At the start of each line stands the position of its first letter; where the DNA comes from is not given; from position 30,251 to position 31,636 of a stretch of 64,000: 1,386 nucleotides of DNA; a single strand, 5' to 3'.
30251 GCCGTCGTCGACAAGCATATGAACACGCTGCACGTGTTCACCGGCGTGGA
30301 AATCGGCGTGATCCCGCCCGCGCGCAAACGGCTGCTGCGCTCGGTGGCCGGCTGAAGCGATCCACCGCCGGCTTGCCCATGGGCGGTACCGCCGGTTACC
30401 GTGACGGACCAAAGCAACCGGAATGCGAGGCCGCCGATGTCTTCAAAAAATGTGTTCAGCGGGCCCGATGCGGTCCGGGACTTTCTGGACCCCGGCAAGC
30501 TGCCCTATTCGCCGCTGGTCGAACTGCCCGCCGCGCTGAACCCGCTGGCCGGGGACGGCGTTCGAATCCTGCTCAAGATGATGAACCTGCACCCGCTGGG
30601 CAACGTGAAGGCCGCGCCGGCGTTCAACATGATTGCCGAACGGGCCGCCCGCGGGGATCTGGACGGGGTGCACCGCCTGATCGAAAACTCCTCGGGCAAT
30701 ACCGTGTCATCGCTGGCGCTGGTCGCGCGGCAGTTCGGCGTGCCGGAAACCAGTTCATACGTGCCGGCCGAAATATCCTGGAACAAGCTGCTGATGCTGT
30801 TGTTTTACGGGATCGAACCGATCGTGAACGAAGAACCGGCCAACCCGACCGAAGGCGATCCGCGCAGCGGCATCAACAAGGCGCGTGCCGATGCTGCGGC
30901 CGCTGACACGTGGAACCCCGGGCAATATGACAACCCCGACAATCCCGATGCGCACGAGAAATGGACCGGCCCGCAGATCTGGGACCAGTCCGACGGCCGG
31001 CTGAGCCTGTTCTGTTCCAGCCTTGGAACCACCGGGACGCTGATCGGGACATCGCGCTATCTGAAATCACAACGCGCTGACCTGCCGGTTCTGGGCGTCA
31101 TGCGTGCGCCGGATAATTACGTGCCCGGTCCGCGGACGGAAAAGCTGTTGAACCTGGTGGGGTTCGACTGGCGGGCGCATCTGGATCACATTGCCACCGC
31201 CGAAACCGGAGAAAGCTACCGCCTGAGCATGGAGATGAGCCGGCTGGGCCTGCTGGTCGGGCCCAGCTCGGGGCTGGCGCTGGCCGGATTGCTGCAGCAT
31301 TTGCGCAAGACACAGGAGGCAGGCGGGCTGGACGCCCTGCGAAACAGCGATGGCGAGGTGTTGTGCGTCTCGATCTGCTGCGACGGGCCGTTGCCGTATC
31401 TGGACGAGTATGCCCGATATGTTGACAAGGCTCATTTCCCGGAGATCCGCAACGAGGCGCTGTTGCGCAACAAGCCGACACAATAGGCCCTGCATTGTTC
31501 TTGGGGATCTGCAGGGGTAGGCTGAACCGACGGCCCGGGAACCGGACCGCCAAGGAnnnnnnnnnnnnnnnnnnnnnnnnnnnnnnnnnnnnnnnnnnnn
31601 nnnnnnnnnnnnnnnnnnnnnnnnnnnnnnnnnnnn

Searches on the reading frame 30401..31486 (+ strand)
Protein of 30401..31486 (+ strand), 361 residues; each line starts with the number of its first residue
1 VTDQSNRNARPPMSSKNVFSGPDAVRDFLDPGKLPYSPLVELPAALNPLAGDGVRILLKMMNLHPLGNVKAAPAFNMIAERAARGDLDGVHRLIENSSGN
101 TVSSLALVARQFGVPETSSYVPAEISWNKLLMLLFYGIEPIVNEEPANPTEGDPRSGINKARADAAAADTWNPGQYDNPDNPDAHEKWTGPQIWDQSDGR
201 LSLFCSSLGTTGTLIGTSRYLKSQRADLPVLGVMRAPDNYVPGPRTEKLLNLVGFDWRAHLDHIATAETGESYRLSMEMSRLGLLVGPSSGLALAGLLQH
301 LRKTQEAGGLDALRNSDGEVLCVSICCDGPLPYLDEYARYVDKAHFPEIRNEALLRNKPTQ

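Call 3: search_protein_families(library=pfam, proteins=[window:30401-31486:+], max_evalue=0.01)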
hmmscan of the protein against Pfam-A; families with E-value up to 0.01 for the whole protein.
window:30401-31486:+ (361 aa): 1 family
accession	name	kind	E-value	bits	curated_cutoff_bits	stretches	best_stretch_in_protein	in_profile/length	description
PF00291.31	PALP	-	3.2e-36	125.6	35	1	37-304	8-283/295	Pyridoxal-phosphate dependent enzyme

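Call 4: search_protein_families(library=ncbifam, proteins=[window:30401-31486:+], max_evalue=0.01)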
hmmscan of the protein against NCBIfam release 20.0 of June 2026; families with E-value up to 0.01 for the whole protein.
window:30401-31486:+ (361 aa): 14 families
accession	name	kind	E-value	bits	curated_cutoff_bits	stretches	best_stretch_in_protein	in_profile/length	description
TIGR01138.1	cysM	equivalog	4.6e-38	131.4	394.2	1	38-329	10-280/290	cysteine synthase B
NF008735.0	PRK11761.1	equivalog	4.8e-37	127.8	413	1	38-307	14-275/296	cysteine synthase CysM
TIGR01136.1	cysKM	subfamily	1.3e-36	126.5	344.15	1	38-306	9-277/299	cysteine synthase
TIGR01137.1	cysta_beta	equivalog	5.4e-30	104.4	510.25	1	51-303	23-286/457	cystathionine beta-synthase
TIGR01139.1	cysK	equivalog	7.9e-30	104.1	350.95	1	38-307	9-278/298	cysteine synthase A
NF007989.0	PRK10717.1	equivalog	8e-29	100.7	387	1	52-228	27-205/334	cysteine synthase A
TIGR03945.1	PLP_SbnA_fam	equivalog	4.8e-24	85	349.95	1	50-334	18-295/304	2,3-diaminopropionate biosynthesis protein SbnA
NF053679.1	CysteaSynCapA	equivalog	4.6e-20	71.7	600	1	38-233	18-208/329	cysteate synthase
NF005147.0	PRK06608.1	equivalog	4.9e-07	28.9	380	1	45-141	32-123/339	serine/threonine dehydratase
NF005454.0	PRK07048.1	equivalog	0.00037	19.8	452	0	53-233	39-206/324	threo-3-hydroxy-L-aspartate ammonia-lyase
NF005292.0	PRK06815.1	equivalog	0.00042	19.5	371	1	52-151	34-129/320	threonine/serine dehydratase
NF009130.0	PRK12483.1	subfamily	0.0012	17.6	801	1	53-235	51-221/521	threonine ammonia-lyase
NF006205.0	PRK08329.1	equivalog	0.0031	16.6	358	0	39-126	57-139/347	threonine synthase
NF005035.0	PRK06450.1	equivalog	0.0063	15.4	301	0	56-139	67-145/338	threonine synthase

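Call 11: find_homologous_proteins(query=window:30437-31486:+)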
Query window:30437-31486:+ (349 aa): 1292 proteins with E <= 0.001 among 8000 candidates; the best 120 are listed.
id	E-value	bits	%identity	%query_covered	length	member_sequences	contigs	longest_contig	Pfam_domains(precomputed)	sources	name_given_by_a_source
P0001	2.8e-235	798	100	100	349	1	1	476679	PF00291.32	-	-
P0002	6.3e-192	655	82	99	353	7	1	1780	PF00291.32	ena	-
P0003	7.3e-192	655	82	99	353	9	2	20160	PF00291.32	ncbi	-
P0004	3.3e-188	643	81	99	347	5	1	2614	PF00291.32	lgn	-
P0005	2.0e-187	641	80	99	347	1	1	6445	PF00291.32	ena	-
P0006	5.8e-187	639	80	99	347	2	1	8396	PF00291.32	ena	-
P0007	7.8e-187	639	81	99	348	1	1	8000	PF00291.32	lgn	-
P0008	1.6e-186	638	80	98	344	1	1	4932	PF00291.32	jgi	jgi:cysteine synthase A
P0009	2.1e-178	611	75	99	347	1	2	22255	PF00291.32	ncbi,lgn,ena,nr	ncbi:MAG: pyridoxal-phosphate dependent enzyme [Paracoccaceae bacterium]|nr:pyridoxal-phosphate depe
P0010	6.9e-176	603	74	99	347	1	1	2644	PF00291.32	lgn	-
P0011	1.0e-174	599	77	98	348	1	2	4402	PF00291.32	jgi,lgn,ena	-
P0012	1.4e-173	595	74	99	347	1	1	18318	PF00291.32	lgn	-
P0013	5.3e-171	587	75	98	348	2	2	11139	PF00291.32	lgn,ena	-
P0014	1.8e-170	585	74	98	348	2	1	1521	PF00291.32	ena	-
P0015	1.2e-169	582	73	99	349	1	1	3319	PF00291.32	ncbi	ncbi:MAG: pyridoxal-phosphate dependent enzyme [Anderseniella sp.]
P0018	1.4e-169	582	73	98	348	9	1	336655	PF00291.32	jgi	-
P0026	1.3e-166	572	72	99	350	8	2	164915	PF00291.32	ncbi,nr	ncbi:MAG: pyridoxal-phosphate dependent enzyme [Gammaproteobacteria bacterium]|nr:pyridoxal-phosphat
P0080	4.2e-152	524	66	99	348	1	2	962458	PF00291.32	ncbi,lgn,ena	ncbi:MAG: pyridoxal-phosphate dependent enzyme [Rhizobiaceae bacterium]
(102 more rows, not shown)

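Call 13: search_solved_structures(query=window:30437-31486:+, max_evalue=0.00001, show_alignments=2)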
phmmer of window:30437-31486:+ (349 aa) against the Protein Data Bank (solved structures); distinct sequences matched with E-value up to 0.00001: 112 (the best 60 are shown).
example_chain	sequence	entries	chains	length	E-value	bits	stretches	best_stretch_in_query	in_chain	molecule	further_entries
8h4q_N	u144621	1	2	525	8.8e-73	248.7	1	5-342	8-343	Rhodanese domain-containing protein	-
8h4h_N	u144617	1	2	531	9.2e-73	248.6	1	5-342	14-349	Rhodanese domain-containing protein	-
2jc3_A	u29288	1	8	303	8.5e-31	110.6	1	26-293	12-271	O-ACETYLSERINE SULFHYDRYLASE B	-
2bhs_A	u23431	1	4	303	2.6e-30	109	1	26-292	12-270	CYSTEINE SYNTHASE B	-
2v03_A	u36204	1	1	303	4.6e-30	108.2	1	26-288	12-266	Cysteine synthase B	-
2bht_A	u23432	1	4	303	2.5e-29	105.8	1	26-292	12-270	CYSTEINE SYNTHASE B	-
2isq_A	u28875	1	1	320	3.6e-27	98.7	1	38-307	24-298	Cysteine synthase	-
1z7w_A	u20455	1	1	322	3.6e-27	98.7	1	38-307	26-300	Cysteine synthase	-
1z7y_A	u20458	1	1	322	2.4e-26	95.9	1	38-307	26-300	Cysteine synthase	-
26fv_A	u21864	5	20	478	7e-26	94.4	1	33-300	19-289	Probable cystathionine beta-synthase Rv1077 | Putative cystathionine beta-synthase Rv1077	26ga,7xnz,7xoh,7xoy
4aec_A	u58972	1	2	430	3.8e-25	92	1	34-301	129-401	CYSTEINE SYNTHASE, MITOCHONDRIAL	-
7xrq_A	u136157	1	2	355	1.5e-24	90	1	24-290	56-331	Cystathionine beta-synthase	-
7n2t_A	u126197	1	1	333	4e-24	88.6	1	38-299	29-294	Cysteine synthase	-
5xa2_A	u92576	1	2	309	6.5e-23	84.7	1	26-296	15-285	Cysteine synthase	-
5xoq_A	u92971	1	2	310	6.5e-23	84.7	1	26-296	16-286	Cysteine synthase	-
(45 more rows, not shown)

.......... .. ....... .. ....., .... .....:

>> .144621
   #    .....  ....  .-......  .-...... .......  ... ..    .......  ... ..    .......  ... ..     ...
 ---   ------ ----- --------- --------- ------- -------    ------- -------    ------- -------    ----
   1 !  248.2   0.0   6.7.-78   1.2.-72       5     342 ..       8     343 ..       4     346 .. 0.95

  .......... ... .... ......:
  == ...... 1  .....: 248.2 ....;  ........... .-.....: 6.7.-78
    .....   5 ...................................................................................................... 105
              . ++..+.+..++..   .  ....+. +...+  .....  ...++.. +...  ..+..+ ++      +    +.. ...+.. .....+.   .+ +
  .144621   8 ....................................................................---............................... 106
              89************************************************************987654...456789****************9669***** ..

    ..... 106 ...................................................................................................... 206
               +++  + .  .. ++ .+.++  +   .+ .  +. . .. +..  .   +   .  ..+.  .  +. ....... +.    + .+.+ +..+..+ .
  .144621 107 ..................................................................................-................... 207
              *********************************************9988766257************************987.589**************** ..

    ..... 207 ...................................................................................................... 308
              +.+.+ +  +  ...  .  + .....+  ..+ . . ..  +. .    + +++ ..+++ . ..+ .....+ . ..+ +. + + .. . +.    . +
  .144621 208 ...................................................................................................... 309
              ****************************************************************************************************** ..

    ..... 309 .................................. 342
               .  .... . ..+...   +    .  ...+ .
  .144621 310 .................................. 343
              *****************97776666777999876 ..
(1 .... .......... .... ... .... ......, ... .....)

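Call 29: find_encoding_contigs(protein=P0003, flank=6000, max_places=2)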
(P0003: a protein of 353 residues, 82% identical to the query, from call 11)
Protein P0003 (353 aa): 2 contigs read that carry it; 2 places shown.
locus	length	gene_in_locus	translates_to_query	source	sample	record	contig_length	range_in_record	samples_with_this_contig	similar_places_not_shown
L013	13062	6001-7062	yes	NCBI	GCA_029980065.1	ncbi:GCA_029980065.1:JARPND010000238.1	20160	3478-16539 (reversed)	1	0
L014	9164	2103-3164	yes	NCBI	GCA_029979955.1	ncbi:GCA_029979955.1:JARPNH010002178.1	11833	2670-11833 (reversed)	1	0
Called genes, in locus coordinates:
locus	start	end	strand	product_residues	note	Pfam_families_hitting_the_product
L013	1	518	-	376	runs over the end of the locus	PF01321:Creatinase_N, PF00557:Peptidase_M24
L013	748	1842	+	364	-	-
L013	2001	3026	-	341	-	PF01734:Patatin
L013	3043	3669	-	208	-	PF18306:LDcluster4, PF03641:Lysine_decarbox (weak)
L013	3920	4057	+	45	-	-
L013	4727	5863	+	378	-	PF02275:CBAH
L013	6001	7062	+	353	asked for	PF00291:PALP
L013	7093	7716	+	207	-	PF00583:Acetyltransf_1, PF13508:Acetyltransf_7, PF13673:Acetyltransf_10 (weak)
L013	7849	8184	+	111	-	PF06094:GGACT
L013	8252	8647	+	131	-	PF01219:DAGK_prokar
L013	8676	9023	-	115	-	PF03992:ABM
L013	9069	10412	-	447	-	PF01979:Amidohydro_1, PF07969:Amidohydro_3 (faint), PF12890:DHOase (faint)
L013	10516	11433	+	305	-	PF01571:GCV_T (weak), PF25455:Beta-barrel_CAF17_C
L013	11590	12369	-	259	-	PF00106:adh_short, PF08659:KR, PF01370:Epimerase, PF13561:adh_short_C2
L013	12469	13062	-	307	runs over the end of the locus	PF00892:EamA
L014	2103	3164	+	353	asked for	PF00291:PALP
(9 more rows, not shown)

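Call 30: find_encoding_contigs(protein=P0018, flank=6000, max_places=2)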
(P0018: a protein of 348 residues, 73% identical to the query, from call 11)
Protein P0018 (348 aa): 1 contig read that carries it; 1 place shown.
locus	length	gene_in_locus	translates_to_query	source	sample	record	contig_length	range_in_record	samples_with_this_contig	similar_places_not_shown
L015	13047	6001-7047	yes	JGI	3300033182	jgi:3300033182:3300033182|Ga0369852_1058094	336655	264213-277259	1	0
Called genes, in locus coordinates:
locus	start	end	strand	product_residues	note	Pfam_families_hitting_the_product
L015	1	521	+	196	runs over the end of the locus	PF13473:Cupredoxin_1 (faint)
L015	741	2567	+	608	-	PF13177:DNA_pol3_delta2, PF13604:AAA_30 (faint), PF00004:AAA, PF07728:AAA_5 (faint), PF13401:AAA_22 (weak), PF22608:DNAX_ATPase_lid, PF12169:DNA_pol3_gamma3, PF12362:DUF3646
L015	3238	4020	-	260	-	PF04397:LytTR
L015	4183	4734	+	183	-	PF09912:DUF2141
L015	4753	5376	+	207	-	-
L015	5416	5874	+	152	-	PF07291:MauE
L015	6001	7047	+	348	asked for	PF00291:PALP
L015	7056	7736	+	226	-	PF00230:MIP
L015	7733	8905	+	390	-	PF00155:Aminotran_1_2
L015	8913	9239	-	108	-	PF02694:UPF0060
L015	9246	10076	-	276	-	PF10108:DNA_pol_B_exo2, PF13482:RNase_H_2 (weak)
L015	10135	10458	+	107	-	PF02575:YbaB_DNA_bd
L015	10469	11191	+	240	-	PF05050:Methyltransf_21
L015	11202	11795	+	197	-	PF21176:RecR_HhH, PF02132:RecR_ZnF (weak), PF01751:Toprim (weak), PF13662:Toprim_4, PF21175:RecR_C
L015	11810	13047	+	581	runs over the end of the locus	PF13432:TPR_16 (weak), PF14559:TPR_19, PF00515:TPR_1 (weak), PF13432:TPR_16, PF00515:TPR_1, PF07719:TPR_2, PF13414:TPR_11, PF13432:TPR_16, +23 more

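Call 33: find_encoding_contigs(protein=P0080, flank=6000, max_places=1)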
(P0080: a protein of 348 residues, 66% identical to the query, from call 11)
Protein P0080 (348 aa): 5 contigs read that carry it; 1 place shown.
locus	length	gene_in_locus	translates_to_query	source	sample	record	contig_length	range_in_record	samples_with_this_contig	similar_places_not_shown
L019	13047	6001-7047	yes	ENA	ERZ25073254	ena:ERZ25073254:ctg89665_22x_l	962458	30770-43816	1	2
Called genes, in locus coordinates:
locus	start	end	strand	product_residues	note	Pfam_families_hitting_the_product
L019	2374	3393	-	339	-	PF06258:Mito_fiss_Elm1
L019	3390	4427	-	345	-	PF13489:Methyltransf_23 (weak), PF08242:Methyltransf_12 (weak), PF13649:Methyltransf_25 (faint)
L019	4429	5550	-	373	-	PF04230:PS_pyruv_trans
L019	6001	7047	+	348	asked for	PF00291:PALP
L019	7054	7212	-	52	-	PF03597:FixS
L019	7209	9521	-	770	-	PF00403:HMA, PF00122:E1-E2_ATPase, PF00702:Hydrolase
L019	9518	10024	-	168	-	PF05751:FixH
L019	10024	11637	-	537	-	PF13534:Fer4_17 (faint), PF13183:Fer4_8 (faint), PF13746:Fer4_18, PF11614:FixG_C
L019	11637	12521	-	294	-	PF14715:FixP_N, PF00034:Cytochrom_C, PF13442:Cytochrome_CBB3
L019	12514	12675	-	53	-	PF05545:FixQ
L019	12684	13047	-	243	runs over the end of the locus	PF02433:FixO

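Call 34: find_encoding_contigs(protein=P0026, flank=6000, max_places=1)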
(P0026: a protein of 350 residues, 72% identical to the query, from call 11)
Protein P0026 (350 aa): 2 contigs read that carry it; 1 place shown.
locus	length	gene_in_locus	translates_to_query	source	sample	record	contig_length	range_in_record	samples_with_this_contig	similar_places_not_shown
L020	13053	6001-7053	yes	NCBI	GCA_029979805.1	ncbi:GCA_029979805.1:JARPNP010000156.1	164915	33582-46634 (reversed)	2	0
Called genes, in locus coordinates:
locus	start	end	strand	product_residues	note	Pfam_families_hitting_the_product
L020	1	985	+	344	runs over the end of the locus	PF01734:Patatin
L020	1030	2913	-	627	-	PF00497:SBP_bac_3, PF00989:PAS, PF08447:PAS_3, PF08448:PAS_4, PF13426:PAS_9, PF00990:GGDEF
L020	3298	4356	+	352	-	PF00111:Fer2, PF00175:NAD_binding_1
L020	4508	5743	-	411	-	-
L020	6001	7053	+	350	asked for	PF00291:PALP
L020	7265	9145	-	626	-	PF04107:GCS2, PF00571:CBS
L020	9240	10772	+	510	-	PF01019:G_glu_transpept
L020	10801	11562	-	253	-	-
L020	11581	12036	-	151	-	PF07355:GRDB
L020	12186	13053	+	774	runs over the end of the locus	PF18364:Molybdopterin_N, PF00384:Molybdopterin, PF01568:Molydop_binding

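Call 67: predict_structure(alignment_id=A2)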
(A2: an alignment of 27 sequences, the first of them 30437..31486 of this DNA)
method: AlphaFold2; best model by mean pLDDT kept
length: 349 residues; sequences in the alignment: 27
mean_pLDDT: 92.3   pTM: 0.90
mean pLDDT of the five models: 92.3, 90.9, 87.9, 83.4, 81.6
residues with pLDDT >= 90: 274; 70-90: 70; 50-70: 3; < 50: 2
segments of 3 or more residues with pLDDT < 50: none
pLDDT, mean of each block of 10 residues (from residue 1): 75 90 93 96 95 82 92 95 87 93 96 92 95 89 94 95 89 94 97 93 97 98 93 90 93 97 96 94 98 96 97 91 92 89 79
secondary structure, 60 per line:
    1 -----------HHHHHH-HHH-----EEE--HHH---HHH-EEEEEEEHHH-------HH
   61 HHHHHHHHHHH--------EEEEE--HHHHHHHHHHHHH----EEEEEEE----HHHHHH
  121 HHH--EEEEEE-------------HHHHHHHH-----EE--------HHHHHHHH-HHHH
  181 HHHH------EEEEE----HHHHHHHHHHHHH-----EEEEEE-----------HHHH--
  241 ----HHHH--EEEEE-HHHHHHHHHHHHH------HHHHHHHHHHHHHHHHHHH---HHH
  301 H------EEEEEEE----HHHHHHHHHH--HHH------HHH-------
elements in order: H12-17 E27-29 E42-48 H59-71 E80-84 H87-99 E104-110 H115-123 E126-131 H145-152 H168-175 H177-184 E191-195 H200-212 E218-223 H235-238 H245-248 E251-255 H257-269 H276-294 H298-301 E308-314 H319-328

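Call 69: fold_search(model_id=the predicted structure, library=pdb)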
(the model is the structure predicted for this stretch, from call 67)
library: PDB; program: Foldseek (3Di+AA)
matches with E <= 10: 1840; with E <= 0.001: 468
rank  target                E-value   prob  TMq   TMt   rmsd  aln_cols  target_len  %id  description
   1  8h4q_N                1.7e-36  1.00  0.90  0.65   1.9       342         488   40  Aspergillomarasmine A biosynthese complex with OPS (released 2023-10-18)
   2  8h4h_A                1.0e-35  1.00  0.92  0.69   1.8       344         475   40  The apo structure of Aspergillomarasmine A synthetase (released 2023-10-18)
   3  8h4q_A                1.9e-35  1.00  0.92  0.67   1.8       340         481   40  Aspergillomarasmine A biosynthese complex with OPS (released 2023-10-18)
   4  8h4h_N                1.9e-34  1.00  0.90  0.65   2.1       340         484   40  The apo structure of Aspergillomarasmine A synthetase (released 2023-10-18)
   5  2bhs_B                1.4e-23  1.00  0.73  0.86   3.3       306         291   29  Crystal Structure of Cysteine Synthase B (released 2005-06-22)
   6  7xnz_A                1.8e-23  1.00  0.71  0.55   3.4       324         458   27  Native cystathionine beta-synthase of Mycobacterium tuberculosis. (released 2022-05-25)
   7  7xrq_A                2.9e-23  1.00  0.73  0.86   3.7       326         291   28  The Catalytic Core Structure of Cystathionine beta-Synthase from Candida albicans (released 2023-04-19)
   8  2bhs_A                5.2e-23  1.00  0.71  0.84   3.2       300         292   30  Crystal Structure of Cysteine Synthase B (released 2005-06-22)
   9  9k2p_A                7.4e-23  1.00  0.75  0.79   3.9       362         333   25  The crystal structure of CapA1 from Capnocytophaga ochracea (released 2025-10-22)
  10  8s5h_A                7.9e-23  1.00  0.76  0.53   6.2       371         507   24  Full-length human cystathionine beta-synthase with C-terminal 6xHis-tag, basal state, helical reconstruction (released 2024-04-17)
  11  4l0d_B                9.4e-23  1.00  0.74  0.53   6.7       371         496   24  Crystal structure of delta516-525 human cystathionine beta-synthase containing C-terminal 6xHis-tag (released 2013-09-18)
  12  5xoq_A                1.3e-22  1.00  0.70  0.78   4.5       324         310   25  Crystal structure of O-Acetylserine Sulfhydrylase with bound Transcription Factor peptide inhibitor from Planctomyces  (released 2018-05-30)
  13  5xa2_A                2.0e-22  1.00  0.70  0.78   4.7       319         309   25  Crystal Structure of O-acetylserine sulfhydrylase from Planctomyces Limnophila (released 2017-04-12)
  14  3vc3_F                2.1e-22  1.00  0.74  0.80   4.6       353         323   22  Crystal structure of beta-cyanoalanine synthase K95A mutant in soybean (released 2012-09-12)
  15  4l28_B                2.4e-22  1.00  0.76  0.55   4.0       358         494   24  Crystal structure of delta516-525 human cystathionine beta-synthase D444N mutant containing C-terminal 6xHis tag (released 2013-09-18)
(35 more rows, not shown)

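Call 90: search_protein_representatives(protein=window:30437-31486:+)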
Query: 349 residues. Proteins with E-value up to 0.001 (for the whole library): 6306; up to 1e-10: 2000; up to 1e-30: 152. The best 150 are listed.
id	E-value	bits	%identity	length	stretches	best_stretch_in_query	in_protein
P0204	6.6e-106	370.8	51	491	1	4-346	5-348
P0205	3.3e-102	358.7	52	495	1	3-344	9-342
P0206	7.4e-101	354.2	50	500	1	4-345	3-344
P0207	1.4e-96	340.1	51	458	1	4-343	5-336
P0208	2.5e-96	339.3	50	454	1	5-330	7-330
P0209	3.3e-94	332.4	46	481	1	4-345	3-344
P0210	7.6e-94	331.2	48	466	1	1-344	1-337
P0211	2.5e-93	329.5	48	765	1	4-343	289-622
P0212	7.8e-93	327.8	48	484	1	4-344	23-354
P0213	3.2e-90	319.2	45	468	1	5-345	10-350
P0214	9.7e-90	317.7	48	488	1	6-346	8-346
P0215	4.3e-89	315.5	44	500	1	5-344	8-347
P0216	2.0e-88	313.3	45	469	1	4-346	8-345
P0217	9.5e-88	311.1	46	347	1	5-334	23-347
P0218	2.0e-87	310.0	48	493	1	5-345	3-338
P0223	1.8e-79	283.9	43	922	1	6-338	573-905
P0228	4.9e-74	266.0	46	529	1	5-346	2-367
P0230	6.4e-73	262.3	41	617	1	3-338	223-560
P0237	6.8e-69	249.1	43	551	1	4-344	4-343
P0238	7.9e-69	248.9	37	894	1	4-338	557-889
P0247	1.2e-65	238.4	42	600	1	4-343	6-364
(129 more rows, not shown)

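Call 91: search_protein_families(library=pfam, proteins=[P0204, P0205, P0206, P0211, P0223, P0230, P0238, P0247, P0237, P0228], max_evalue=0.001)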
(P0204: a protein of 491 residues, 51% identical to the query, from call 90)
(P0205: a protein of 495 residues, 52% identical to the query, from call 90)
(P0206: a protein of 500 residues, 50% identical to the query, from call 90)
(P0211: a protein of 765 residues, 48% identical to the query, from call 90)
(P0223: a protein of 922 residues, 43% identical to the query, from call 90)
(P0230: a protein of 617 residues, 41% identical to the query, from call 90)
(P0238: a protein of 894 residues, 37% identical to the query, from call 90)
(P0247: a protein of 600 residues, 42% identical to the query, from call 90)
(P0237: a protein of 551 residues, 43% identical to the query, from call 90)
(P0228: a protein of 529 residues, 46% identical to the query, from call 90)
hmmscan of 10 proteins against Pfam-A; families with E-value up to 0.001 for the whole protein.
P0204 (491 aa): 2 families
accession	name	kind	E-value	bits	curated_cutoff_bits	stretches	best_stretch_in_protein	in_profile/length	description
PF00291.31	PALP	-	1.2e-36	127.1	35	1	25-296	7-285/295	Pyridoxal-phosphate dependent enzyme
PF00581.25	Rhodanese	-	5.3e-10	40.1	22.2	1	389-472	15-101/102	Rhodanese-like domain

P0205 (495 aa): 2 families
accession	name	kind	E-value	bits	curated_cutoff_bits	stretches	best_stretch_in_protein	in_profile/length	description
PF00291.31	PALP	-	3.1e-47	161.8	35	1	29-312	6-294/295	Pyridoxal-phosphate dependent enzyme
PF00581.25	Rhodanese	-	3.7e-13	50.2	22.2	1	377-475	3-101/102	Rhodanese-like domain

P0206 (500 aa): 2 families
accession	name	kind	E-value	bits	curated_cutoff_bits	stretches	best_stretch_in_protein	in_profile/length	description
PF00291.31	PALP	-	1.8e-41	142.9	35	1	20-290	5-281/295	Pyridoxal-phosphate dependent enzyme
PF00581.25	Rhodanese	-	1.5e-11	45.1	22.2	1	397-482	11-101/102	Rhodanese-like domain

P0211 (765 aa): 6 families
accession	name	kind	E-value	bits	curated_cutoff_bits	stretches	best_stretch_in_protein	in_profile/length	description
PF00291.31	PALP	-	1.3e-41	143.3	35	1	309-586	7-286/295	Pyridoxal-phosphate dependent enzyme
PF00581.25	Rhodanese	-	1.2e-09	39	22.2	1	670-752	12-101/102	Rhodanese-like domain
PF13489.12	Methyltransf_23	-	4.6e-05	23.7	27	1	41-228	20-162/164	Methyltransferase domain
PF13847.12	Methyltransf_31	-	0.00046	20.3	27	1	45-166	5-108/145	Methyltransferase domain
PF08242.18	Methyltransf_12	-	0.00047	21.3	30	0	48-162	1-95/98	Methyltransferase domain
PF13679.12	Methyltransf_32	-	0.00092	19.6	27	0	35-114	17-94/143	Methyltransferase domain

P0223 (922 aa): 1 family
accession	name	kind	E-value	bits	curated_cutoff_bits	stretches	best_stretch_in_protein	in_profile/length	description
PF00291.31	PALP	-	2.8e-37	129.1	35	1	590-860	6-284/295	Pyridoxal-phosphate dependent enzyme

P0230 (617 aa): 1 family
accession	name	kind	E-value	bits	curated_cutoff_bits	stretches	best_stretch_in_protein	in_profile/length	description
PF00291.31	PALP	-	4.2e-32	112.1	35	1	242-509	5-280/295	Pyridoxal-phosphate dependent enzyme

P0238 (894 aa): 1 family
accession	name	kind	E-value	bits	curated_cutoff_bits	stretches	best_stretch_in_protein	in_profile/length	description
PF00291.31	PALP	-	2.5e-27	96.4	35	1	577-841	7-279/295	Pyridoxal-phosphate dependent enzyme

P0247 (600 aa): 1 family
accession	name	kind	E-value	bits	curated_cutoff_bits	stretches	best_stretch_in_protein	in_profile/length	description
PF00291.31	PALP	-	9.2e-37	127.4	35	1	26-314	7-283/295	Pyridoxal-phosphate dependent enzyme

P0237 (551 aa): 2 families
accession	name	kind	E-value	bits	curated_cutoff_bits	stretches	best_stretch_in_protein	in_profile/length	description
PF00291.31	PALP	-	1.4e-32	113.7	35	1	36-291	17-284/295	Pyridoxal-phosphate dependent enzyme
PF00581.25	Rhodanese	-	1.3e-07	32.4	22.2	1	434-542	14-100/102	Rhodanese-like domain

P0228 (529 aa): 2 families
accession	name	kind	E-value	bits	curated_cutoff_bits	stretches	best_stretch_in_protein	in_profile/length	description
PF00291.31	PALP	-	2.3e-33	116.2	35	1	21-312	7-286/295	Pyridoxal-phosphate dependent enzyme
PF00581.25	Rhodanese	-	7.5e-12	46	22.2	1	408-511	12-101/102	Rhodanese-like domain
